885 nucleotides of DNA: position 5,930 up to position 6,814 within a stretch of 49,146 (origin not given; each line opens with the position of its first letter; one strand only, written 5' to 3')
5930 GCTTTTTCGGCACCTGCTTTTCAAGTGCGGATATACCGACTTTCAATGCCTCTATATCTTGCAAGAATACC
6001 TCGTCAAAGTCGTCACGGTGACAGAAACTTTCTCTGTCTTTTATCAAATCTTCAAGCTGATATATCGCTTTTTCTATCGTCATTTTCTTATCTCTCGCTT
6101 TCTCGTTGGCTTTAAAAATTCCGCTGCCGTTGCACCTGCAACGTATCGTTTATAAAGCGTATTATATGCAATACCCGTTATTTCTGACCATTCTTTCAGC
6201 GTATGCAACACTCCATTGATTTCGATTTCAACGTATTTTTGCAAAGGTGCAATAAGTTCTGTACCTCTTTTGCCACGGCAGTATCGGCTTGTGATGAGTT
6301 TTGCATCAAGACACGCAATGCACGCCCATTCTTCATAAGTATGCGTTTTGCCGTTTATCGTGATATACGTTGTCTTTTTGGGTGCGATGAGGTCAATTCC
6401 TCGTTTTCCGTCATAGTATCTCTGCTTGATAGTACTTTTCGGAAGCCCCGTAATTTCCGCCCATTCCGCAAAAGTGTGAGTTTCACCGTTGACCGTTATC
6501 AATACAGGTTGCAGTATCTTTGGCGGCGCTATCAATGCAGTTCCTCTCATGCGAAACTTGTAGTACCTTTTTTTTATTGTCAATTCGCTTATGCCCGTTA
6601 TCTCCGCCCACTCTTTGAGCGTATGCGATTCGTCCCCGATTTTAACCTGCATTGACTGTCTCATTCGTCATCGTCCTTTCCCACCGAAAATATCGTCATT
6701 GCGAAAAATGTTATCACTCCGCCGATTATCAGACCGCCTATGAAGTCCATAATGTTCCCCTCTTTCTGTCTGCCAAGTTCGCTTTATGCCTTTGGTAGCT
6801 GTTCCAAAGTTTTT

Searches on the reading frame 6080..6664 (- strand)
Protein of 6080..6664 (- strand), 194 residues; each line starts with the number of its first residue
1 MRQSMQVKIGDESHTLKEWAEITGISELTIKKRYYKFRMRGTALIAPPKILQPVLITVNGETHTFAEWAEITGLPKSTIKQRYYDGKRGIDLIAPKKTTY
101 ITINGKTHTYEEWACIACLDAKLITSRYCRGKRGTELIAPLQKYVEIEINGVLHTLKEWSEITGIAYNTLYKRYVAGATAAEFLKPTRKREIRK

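Call 89: search_protein_families(library=pfam, proteins=[window:6080-6664:-], max_evalue=0.001)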
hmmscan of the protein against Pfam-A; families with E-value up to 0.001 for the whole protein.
window:6080-6664:- (194 aa): 5 families
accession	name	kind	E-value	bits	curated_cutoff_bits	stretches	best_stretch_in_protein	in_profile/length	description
PF08281.18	Sigma70_r4_2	-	7.1e-06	26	25.7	0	63-87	27-51/54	Sigma-70, region 4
PF04545.22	Sigma70_r4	-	7.6e-06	25.8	24.1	0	56-83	14-41/50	Sigma-70, region 4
PF00382.24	TFIIB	-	4.4e-05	23.8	23.6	0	11-37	63-89/92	Transcription factor TFIIB repeat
PF20432.4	Xre-like-HTH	-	0.00017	22.2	25.8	0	64-85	25-44/63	Antitoxin Xre-like helix-turn-helix domain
PF18010.7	HTH_49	-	0.00018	21.9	27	0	154-171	9-26/29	Cry35Ab1 HTH C-terminal domain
